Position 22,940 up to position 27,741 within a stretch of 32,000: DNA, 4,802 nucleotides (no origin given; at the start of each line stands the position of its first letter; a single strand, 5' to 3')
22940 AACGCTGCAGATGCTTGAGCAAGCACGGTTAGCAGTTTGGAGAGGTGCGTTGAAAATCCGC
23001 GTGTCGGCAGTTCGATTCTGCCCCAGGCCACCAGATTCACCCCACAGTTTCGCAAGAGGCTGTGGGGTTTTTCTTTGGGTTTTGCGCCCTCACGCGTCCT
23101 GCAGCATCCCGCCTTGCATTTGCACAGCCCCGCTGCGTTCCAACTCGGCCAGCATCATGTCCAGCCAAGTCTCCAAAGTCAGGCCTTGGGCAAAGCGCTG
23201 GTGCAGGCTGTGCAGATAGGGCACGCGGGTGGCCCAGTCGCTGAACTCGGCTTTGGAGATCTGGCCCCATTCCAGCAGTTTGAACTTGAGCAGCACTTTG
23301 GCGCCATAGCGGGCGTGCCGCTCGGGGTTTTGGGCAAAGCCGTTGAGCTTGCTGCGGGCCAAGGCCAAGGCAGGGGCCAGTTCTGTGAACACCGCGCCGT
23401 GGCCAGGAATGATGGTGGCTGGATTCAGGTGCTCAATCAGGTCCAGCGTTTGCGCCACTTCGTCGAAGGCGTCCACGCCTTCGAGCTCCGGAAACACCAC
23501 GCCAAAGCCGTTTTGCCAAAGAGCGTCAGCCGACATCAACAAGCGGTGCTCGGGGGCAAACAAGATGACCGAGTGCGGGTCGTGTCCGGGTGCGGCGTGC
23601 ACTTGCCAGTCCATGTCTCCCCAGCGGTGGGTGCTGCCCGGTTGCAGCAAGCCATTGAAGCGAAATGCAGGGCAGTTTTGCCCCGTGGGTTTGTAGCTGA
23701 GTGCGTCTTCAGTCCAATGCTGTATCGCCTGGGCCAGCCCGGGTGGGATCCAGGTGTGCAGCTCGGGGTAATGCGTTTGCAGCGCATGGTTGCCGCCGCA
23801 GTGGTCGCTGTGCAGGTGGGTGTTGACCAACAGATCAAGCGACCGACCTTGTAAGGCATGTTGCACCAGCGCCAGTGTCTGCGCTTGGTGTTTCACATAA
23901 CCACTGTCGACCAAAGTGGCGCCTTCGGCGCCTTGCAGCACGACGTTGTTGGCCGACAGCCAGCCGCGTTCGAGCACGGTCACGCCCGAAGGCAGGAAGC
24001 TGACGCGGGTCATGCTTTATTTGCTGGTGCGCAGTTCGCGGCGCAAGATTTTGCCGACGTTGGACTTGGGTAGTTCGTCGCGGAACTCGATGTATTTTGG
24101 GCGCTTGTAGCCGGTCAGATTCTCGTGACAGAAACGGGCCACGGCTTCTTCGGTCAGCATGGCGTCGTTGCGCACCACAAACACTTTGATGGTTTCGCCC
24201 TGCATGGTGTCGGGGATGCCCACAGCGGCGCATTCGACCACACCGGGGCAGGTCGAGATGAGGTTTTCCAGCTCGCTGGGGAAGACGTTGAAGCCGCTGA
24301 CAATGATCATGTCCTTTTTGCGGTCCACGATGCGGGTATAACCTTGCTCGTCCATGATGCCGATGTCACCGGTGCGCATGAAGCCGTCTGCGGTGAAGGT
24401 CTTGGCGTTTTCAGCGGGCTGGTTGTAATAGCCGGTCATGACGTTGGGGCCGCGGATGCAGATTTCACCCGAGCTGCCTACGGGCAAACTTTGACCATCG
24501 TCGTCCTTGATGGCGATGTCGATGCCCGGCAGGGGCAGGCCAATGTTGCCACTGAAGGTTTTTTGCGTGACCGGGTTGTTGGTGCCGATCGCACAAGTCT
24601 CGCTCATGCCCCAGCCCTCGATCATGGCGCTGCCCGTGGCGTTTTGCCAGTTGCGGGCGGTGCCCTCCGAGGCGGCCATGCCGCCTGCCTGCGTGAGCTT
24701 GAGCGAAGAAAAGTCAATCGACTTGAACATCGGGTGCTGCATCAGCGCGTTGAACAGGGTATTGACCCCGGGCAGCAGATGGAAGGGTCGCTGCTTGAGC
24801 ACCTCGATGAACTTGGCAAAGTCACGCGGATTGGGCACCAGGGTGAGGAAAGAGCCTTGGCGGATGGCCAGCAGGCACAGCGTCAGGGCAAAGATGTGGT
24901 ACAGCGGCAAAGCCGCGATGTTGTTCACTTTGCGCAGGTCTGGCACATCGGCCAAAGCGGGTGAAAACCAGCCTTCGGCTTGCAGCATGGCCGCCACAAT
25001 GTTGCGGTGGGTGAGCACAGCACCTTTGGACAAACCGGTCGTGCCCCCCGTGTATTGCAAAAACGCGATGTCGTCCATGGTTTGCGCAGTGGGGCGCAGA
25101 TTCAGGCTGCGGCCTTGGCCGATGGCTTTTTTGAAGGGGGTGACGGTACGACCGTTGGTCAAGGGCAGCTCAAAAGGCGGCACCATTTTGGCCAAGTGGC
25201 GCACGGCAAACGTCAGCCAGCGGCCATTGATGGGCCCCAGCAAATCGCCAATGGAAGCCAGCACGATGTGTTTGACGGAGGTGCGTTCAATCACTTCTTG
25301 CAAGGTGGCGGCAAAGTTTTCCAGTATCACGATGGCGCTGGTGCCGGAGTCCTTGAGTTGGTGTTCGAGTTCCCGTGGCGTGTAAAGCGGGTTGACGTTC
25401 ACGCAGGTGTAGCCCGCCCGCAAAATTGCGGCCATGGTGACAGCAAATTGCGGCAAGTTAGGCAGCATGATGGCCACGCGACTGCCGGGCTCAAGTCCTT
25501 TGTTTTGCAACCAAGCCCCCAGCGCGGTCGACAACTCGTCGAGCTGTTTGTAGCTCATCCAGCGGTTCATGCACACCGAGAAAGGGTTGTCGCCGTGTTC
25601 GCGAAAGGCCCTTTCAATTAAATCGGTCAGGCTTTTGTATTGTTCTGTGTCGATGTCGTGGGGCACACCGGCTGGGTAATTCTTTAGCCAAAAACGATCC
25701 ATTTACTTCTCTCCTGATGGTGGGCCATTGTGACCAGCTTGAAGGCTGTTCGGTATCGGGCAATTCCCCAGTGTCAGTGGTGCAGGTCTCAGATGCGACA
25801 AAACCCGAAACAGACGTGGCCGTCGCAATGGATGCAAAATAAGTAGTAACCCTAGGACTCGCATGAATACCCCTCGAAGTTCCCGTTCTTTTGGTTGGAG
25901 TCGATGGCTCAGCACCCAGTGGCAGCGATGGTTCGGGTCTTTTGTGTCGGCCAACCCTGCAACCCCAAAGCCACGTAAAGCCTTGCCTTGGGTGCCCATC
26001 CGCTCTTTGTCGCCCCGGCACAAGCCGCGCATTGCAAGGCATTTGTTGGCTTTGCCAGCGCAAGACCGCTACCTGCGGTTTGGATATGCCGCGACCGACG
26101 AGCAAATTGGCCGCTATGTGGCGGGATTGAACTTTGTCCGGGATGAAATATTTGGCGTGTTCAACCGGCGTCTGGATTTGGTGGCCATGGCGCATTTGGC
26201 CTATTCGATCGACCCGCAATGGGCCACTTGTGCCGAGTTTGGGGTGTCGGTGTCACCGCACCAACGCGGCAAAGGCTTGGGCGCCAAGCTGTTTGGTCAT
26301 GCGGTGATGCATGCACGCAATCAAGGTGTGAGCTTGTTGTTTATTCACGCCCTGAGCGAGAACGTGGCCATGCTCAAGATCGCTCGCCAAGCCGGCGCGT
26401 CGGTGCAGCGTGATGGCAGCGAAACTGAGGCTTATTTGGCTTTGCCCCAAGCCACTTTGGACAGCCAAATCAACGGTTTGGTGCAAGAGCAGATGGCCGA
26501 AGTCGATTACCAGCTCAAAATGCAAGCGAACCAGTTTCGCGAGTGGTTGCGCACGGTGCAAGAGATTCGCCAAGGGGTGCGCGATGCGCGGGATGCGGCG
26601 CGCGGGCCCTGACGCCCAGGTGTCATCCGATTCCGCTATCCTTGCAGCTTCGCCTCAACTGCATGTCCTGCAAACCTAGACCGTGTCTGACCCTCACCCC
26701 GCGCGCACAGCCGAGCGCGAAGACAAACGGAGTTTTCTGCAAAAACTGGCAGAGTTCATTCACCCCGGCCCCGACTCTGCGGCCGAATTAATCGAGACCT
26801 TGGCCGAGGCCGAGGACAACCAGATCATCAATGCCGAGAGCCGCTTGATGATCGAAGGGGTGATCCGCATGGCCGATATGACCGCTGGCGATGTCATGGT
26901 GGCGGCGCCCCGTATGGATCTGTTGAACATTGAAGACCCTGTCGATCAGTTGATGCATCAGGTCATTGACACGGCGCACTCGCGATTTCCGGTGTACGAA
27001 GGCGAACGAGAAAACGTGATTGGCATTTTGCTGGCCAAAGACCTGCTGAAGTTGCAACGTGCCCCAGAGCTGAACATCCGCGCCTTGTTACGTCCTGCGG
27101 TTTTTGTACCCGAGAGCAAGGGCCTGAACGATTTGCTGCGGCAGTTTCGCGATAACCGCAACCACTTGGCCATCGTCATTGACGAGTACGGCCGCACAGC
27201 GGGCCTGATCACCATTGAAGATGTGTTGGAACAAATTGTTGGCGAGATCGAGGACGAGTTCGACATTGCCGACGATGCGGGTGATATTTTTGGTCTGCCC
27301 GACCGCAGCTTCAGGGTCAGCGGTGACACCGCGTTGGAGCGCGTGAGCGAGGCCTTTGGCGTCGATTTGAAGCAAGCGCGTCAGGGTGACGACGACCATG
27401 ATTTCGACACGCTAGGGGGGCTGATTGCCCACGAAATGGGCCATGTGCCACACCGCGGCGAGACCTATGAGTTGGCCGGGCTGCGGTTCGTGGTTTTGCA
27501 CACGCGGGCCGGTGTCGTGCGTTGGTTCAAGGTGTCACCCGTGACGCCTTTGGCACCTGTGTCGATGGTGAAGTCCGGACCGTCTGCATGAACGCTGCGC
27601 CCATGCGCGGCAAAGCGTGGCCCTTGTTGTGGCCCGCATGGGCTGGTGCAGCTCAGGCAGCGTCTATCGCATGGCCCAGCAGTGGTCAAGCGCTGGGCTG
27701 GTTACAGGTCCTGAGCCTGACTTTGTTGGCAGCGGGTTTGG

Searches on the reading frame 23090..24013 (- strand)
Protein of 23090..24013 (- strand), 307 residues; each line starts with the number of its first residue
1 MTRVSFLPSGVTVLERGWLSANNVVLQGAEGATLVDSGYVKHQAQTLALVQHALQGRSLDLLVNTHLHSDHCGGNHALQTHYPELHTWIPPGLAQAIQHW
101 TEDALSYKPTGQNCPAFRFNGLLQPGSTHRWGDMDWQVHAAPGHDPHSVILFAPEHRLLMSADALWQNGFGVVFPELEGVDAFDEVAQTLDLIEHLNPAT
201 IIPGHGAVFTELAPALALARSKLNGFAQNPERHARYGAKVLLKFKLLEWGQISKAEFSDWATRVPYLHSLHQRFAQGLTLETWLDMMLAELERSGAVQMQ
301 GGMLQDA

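Call 10: search_protein_families(library=pfam, proteins=[window:23090-24013:-], max_evalue=0.01)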
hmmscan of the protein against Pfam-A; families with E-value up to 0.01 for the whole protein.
window:23090-24013:- (307 aa): 3 families
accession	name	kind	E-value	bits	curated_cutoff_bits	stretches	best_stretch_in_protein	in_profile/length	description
PF00753.33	Lactamase_B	-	4.7e-24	85.9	22.7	1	17-205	2-196/196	Metallo-beta-lactamase superfamily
PF12706.13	Lactamase_B_2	-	1.5e-05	25.1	27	1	50-145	22-112/200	Beta-lactamase superfamily domain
PF19583.5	ODP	-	0.0039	17.5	27.2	0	20-163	2-135/194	ODP family beta lactamase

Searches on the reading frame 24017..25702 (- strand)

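Call 10: search_protein_families(library=pfam, proteins=[window:24017-25702:-], max_evalue=0.01)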
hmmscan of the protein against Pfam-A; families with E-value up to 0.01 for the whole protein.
window:24017-25702:- (561 aa): 2 families
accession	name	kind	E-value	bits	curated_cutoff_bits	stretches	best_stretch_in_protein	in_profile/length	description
PF00501.34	AMP-binding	-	9.6e-89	298.3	29.9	1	30-426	2-384/384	AMP-binding enzyme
PF13193.12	AMP-binding_C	-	3.3e-17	63.6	24.5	1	477-551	1-76/76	AMP-binding enzyme C-terminal domain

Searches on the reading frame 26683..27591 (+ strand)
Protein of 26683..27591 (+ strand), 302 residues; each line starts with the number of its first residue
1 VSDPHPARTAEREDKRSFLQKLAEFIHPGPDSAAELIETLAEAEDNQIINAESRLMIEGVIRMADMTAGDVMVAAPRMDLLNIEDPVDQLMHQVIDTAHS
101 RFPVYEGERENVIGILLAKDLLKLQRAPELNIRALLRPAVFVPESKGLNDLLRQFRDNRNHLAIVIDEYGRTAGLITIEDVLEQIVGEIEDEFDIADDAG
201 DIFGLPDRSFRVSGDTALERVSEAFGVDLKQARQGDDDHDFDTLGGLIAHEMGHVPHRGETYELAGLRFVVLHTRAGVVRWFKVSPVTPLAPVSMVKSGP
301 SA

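Call 10: search_protein_families(library=pfam, proteins=[window:26683-27591:+], max_evalue=0.01)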
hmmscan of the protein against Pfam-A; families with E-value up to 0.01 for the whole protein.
window:26683-27591:+ (302 aa): 3 families
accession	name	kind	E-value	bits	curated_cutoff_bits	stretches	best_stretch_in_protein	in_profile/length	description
PF03471.22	CorC_HlyC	-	5.8e-17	61.9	27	1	206-286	4-79/81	Transporter associated domain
PF00571.33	CBS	-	1.1e-15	58.1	24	2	137-186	7-56/57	CBS domain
PF21917.1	NMB0537_N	-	1e-07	31.9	23.9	1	29-61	2-34/36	N-terminal region of NMB0537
